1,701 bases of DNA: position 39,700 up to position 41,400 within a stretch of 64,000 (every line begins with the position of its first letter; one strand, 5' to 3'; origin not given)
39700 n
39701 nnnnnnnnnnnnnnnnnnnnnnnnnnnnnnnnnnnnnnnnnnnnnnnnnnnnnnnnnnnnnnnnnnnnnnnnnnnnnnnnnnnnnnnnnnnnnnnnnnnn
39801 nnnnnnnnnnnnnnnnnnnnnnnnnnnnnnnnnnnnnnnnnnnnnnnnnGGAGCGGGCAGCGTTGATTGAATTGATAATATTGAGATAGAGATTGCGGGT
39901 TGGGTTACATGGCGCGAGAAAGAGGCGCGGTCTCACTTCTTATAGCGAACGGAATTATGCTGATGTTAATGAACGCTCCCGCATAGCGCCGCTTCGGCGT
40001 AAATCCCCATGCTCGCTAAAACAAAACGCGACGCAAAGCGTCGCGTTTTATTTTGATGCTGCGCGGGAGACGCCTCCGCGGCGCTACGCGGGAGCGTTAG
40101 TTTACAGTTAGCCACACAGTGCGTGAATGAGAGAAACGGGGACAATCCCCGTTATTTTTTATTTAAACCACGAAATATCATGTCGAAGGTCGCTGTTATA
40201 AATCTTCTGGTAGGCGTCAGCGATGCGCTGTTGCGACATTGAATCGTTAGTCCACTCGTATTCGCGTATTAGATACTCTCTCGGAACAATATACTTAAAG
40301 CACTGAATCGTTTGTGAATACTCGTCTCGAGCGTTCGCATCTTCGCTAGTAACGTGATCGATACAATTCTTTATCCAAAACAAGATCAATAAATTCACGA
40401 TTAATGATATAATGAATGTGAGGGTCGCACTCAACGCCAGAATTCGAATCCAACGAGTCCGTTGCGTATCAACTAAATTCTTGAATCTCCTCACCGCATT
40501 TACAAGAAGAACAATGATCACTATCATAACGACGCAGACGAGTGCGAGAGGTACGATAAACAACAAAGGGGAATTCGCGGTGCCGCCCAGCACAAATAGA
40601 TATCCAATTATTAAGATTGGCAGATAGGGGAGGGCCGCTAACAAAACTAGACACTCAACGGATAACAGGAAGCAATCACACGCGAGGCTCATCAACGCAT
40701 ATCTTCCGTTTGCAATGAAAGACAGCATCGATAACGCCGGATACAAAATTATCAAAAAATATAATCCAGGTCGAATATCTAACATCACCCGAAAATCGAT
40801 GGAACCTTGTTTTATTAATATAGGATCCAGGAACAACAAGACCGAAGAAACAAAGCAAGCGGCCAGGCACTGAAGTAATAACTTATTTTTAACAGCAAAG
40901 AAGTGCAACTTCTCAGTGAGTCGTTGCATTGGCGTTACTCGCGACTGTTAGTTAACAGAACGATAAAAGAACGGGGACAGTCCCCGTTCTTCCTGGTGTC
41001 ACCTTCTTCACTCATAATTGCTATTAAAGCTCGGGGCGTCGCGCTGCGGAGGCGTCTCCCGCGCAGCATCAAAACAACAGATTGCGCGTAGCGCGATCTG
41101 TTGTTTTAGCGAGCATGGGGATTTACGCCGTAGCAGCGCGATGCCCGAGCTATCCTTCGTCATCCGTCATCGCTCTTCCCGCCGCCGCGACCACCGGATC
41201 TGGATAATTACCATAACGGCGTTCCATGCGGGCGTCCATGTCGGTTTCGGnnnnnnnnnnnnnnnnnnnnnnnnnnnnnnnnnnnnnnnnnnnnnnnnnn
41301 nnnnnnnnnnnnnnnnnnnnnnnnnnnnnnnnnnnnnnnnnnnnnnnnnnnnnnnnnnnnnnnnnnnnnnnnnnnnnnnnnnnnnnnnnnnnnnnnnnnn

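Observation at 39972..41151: AT-richer orphan membrane-protein gene, insulated by inward-facing terminators and bracketed by inverted copies of a 125-nt repeat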

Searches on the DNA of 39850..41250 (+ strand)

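Call 41: build_rna_model(alignment_id=A3)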
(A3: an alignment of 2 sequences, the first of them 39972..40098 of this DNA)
Model R1 built from alignment A3 (2 sequences, 128 columns); structure: RNAalifold consensus.
model positions 128; base pairs 47; branch points 0; effective number of sequences 0.6; information 0.59 bits per position. Calibrated on 0.2 Mb of random sequence (short: E-values are rough).
structure used (alignment columns):
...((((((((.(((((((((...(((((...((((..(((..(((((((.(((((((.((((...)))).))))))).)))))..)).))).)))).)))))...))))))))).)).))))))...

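Call 42: search_with_rna_model(model_id=R1, source=window, filters=off, max_evalue=10)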
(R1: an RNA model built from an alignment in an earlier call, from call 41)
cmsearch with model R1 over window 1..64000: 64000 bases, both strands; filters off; matches with E-value up to 10: 53.
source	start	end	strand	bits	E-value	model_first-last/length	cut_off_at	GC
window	41026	41153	-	149.3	3.5e-35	1-128/128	no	0.6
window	39972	40098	+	148.3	6.4e-35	1-128/128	no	0.61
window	39972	40098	-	74.1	2.9e-16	1-128/128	no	0.61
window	41026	41153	+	66.8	1.9e-14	1-128/128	no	0.6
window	19267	19375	-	16.3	0.097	1-128/128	no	0.61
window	24229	24315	-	15.7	0.14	1-128/128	no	0.69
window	55797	55912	+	15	0.2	1-128/128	no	0.66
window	53299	53357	-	14.8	0.23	1-128/128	no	0.69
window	50038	50092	+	13.5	0.48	1-128/128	no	0.69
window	55935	55974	+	13.4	0.51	1-128/128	no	0.7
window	21662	21748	+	12.5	0.86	1-128/128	no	0.59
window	5699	5748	+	11.4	1.6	1-128/128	no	0.58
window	2071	2186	+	11.3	1.8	1-128/128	no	0.67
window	50030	50101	-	11.1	1.9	1-128/128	no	0.61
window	44355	44499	+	10.8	2.3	1-128/128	no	0.56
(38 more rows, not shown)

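Call 43: search_with_rna_model(model_id=R1, sources=[L001, L002, L003, L004, L005, L006, L007], filters=off, max_evalue=10)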
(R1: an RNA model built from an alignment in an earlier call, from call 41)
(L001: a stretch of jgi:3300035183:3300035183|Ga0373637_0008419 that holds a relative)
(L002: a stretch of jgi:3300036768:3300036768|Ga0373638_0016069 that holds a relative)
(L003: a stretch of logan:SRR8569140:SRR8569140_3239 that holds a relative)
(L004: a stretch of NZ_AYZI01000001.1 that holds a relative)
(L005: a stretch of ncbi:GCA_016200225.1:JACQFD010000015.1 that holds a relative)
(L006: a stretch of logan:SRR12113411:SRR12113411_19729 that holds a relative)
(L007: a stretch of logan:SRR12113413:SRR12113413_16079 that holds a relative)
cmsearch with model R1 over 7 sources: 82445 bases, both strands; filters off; matches with E-value up to 10: 74.
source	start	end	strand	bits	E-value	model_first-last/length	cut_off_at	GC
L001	958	992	+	19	0.025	48-82/128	no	0.46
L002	926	960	+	19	0.025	48-82/128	no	0.46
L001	958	992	-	19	0.026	48-82/128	no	0.46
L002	926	960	-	19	0.026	48-82/128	no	0.46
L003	6056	6135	+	17.4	0.066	1-128/128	no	0.69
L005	9674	9729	-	15.4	0.21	1-128/128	no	0.62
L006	8576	8631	-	15.4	0.21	1-128/128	no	0.62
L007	4873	4928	-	15.4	0.21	1-128/128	no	0.62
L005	8347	8407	-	14.2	0.42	1-128/128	no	0.61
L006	7249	7309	-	14.2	0.42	1-128/128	no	0.61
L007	3546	3606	-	14.2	0.42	1-128/128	no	0.61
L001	10881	11016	-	13.1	0.8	1-128/128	no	0.68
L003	911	1019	+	12.4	1.2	1-128/128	no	0.7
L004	1210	1254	-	12.3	1.3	1-128/128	no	0.44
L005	3995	4105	-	11.8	1.7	1-128/128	no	0.55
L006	2897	3007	-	11.8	1.7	1-128/128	no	0.55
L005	3995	4105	+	11.8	1.7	1-128/128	no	0.55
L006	2897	3007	+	11.8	1.7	1-128/128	no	0.55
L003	7155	7240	-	11.6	1.9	1-128/128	no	0.6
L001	4693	4788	+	11.4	2.1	1-128/128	no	0.61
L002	4661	4756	+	11.4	2.1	1-128/128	no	0.61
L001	9565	9634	-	11.2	2.4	1-128/128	no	0.69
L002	9533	9602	-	11.2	2.4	1-128/128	no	0.69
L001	419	470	-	11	2.7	1-128/128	no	0.69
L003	6313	6363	+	10.7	3.2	1-128/128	no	0.69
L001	10712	10792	+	10.7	3.2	1-128/128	no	0.72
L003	95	125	-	10.6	3.3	50-80/128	no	0.45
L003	8289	8431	-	10.5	3.5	1-128/128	no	0.66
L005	7053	7116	-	10.4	3.8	1-128/128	no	0.66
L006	5955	6018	-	10.4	3.8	1-128/128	no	0.66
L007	2252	2315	-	10.4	3.8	1-128/128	no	0.66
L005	13758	13792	-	10.3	3.9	1-128/128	no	0.43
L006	12660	12694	-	10.3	3.9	1-128/128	no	0.43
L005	13619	13669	-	10.2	4.2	1-128/128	no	0.73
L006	12521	12571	-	10.2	4.2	1-128/128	no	0.73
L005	12924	12972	-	10.1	4.5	1-128/128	no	0.69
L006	11826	11874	-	10.1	4.5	1-128/128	no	0.69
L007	8123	8171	-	10.1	4.5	1-128/128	no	0.69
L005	9213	9293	-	10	4.8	1-128/128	no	0.59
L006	8115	8195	-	10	4.8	1-128/128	no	0.59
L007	4412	4492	-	10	4.8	1-128/128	no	0.59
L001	13053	13105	-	10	4.8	1-128/128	no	0.75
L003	9570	9649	-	9.6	6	1-128/128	no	0.68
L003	98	122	+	9.6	6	53-77/128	no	0.56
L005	8752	8796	+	9.6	6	1-128/128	no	0.67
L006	7654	7698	+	9.6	6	1-128/128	no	0.67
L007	3951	3995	+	9.6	6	1-128/128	no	0.67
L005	4390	4490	+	9.5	6.2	1-128/128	no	0.61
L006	3292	3392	+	9.5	6.2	1-128/128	no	0.61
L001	6098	6143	-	9.4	6.5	1-128/128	no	0.72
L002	6066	6111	-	9.4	6.5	1-128/128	no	0.72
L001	8268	8336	-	9.4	6.6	1-128/128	no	0.61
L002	8236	8304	-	9.4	6.6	1-128/128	no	0.61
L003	910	1017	-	9.4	6.8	1-128/128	no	0.71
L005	9674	9729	+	9.3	7.1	1-128/128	no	0.62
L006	8576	8631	+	9.3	7.1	1-128/128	no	0.62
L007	4873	4928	+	9.3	7.1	1-128/128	no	0.62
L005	8290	8363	+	9.3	7.2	1-128/128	no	0.58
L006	7192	7265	+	9.3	7.2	1-128/128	no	0.58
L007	3489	3562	+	9.3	7.2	1-128/128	no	0.58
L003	9127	9223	+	9.2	7.5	1-128/128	no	0.7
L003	11245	11284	-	8.9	8.7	1-128/128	no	0.5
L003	6549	6654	+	8.9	8.8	1-128/128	no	0.7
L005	14259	14307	-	8.8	9.3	1-128/128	no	0.67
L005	12150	12232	-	8.8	9.4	1-128/128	no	0.66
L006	11052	11134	-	8.8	9.4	1-128/128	no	0.66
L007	7349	7431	-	8.8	9.4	1-128/128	no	0.66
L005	6871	6959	+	8.8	9.5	1-128/128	no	0.73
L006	5773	5861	+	8.8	9.5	1-128/128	no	0.73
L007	2070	2158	+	8.8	9.5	1-128/128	no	0.73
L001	10958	11083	+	8.8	9.5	1-128/128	no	0.66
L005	13640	13691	+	8.7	9.8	1-128/128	no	0.67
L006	12542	12593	+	8.7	9.8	1-128/128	no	0.67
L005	1049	1165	+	8.7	10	1-128/128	no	0.64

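Call 46: search_with_rna_model(model_id=R1, sources=[L008, L009], filters=off, max_evalue=0.1, show_alignments=3)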
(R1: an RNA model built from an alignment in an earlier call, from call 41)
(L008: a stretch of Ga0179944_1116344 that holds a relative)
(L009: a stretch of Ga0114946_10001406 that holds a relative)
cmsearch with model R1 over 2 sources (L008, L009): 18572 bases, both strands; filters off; matches with E-value up to 0.1: 0.
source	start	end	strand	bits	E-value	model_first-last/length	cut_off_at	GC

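Call 51: search_rna_families(source=window, start=39850, end=41250, threshold=evalue, max_evalue=10)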
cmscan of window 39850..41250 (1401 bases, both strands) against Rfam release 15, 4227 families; matches with E-value up to 10: 11.
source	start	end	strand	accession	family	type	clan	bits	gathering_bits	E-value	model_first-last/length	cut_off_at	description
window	39959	40051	+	RF02602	BASRCI414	Gene; sRNA;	-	23.7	270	0.0033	1-229/229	no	Brucella sRNA CI414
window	40016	40092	-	RF02074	STnc240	Gene; sRNA;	-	23.5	55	1.1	1-77/77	no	Enterobacterial sRNA STnc240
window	39989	40056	+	RF02074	STnc240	Gene; sRNA;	-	23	55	1.4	1-77/77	no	Enterobacterial sRNA STnc240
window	40891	41001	+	RF00558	L20_leader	Cis-reg; leader;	-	22.8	58.7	0.1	1-127/127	no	Ribosomal protein L20 leader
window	41058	41119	+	RF03890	mir-B8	Gene; miRNA;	-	22.5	90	1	1-67/67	no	mir-B8 microRNA precursor family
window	39988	40057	+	RF01409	STnc250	Gene; sRNA;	-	19.7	42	0.53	1-94/94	no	STnc250 Hfq binding RNA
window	40959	41069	-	RF02346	ar35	Gene; sRNA;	-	18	45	1.1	1-144/144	no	Alphaproteobacterial sRNA ar35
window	40023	40049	-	RF03957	mir-5856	Gene; miRNA;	-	17.1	90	2.7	1-70/70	no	mir-5856 microRNA precursor family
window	40014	40088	+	RF02600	BASRCI27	Gene; sRNA;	-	16.6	59.8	0.94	65-158/167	no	Brucella sRNA CI27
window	40014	40058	+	RF04120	MIR5998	Gene; miRNA;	-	14.4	180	4.8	1-173/173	no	MIR5998 microRNA precursor family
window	40674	40732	-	RF01127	sR42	Gene; snRNA; snoRNA; CD-box;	-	12.2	38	6.2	1-63/63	no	Small nucleolar RNA sR42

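Call 59: search_with_rna_model(model_id=R1, sources=[L010, L011, L012], filters=off, max_evalue=1, show_alignments=2)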
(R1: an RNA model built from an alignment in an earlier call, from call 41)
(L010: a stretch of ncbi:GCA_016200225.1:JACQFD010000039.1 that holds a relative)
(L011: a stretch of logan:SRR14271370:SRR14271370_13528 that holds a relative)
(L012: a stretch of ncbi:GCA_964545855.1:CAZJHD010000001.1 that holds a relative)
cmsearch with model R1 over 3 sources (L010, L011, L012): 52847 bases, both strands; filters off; matches with E-value up to 1: 21.
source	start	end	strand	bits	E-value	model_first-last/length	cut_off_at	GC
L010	11415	11523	+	29.2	4.6e-05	1-128/128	no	0.65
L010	15268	15355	-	20.1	0.0089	22-106/128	no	0.73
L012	8660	8769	-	20.1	0.009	1-128/128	no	0.68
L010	11411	11527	-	18.9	0.018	1-128/128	no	0.65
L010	17055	17186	-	18.2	0.026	1-128/128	no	0.61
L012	4806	4919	+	16.4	0.077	1-128/128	no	0.7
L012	4114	4156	+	16.3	0.079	1-128/128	no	0.77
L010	17055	17186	+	15.1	0.16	1-128/128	no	0.61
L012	16866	16945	-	14.9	0.18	1-128/128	no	0.77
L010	16091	16174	+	14.5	0.23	1-128/128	no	0.7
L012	5814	5868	+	14.2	0.27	1-128/128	no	0.76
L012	7106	7164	-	13.4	0.43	1-128/128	no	0.75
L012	5236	5282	-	12.7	0.62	1-128/128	no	0.68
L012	1595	1641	+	12.6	0.69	1-128/128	no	0.81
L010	16101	16176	-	12.3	0.8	1-128/128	no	0.71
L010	3896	3959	+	12.3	0.82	1-128/128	no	0.67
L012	529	592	+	12.2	0.84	1-128/128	no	0.78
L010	5762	5831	+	12.2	0.86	1-128/128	no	0.53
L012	17208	17257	+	12.1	0.91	1-128/128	no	0.78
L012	4713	4780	-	12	0.95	1-128/128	no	0.75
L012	14284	14365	+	12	0.97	1-128/128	no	0.72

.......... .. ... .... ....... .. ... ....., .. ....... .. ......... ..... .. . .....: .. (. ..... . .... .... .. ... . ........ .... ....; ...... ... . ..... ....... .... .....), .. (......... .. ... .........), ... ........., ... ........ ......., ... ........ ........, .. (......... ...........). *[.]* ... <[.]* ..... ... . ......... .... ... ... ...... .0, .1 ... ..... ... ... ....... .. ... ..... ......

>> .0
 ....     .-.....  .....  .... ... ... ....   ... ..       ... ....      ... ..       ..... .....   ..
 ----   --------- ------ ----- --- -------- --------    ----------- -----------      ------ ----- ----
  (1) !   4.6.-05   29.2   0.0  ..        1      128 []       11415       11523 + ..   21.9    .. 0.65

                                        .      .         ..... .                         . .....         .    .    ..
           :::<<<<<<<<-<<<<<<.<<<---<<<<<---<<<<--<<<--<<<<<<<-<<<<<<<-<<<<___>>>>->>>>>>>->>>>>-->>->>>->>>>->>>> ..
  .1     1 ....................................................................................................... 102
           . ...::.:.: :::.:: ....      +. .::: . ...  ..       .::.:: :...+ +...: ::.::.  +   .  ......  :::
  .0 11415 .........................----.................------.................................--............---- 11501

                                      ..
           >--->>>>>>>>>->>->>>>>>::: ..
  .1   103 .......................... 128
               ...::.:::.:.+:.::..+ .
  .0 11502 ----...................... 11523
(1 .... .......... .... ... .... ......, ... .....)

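Call 84: search_dna_similar(query=window:39890-41150:+, collection=plasmids, mode=distant, max_evalue=0.01, max_rows=10)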
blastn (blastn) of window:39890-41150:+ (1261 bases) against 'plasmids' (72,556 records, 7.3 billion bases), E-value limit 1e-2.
No match.

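Call 85: search_dna_similar(query=window:39890-41150:+, collection=phages, mode=distant, max_evalue=0.01, max_rows=10)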
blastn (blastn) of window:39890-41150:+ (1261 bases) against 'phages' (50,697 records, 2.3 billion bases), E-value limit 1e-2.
No match.
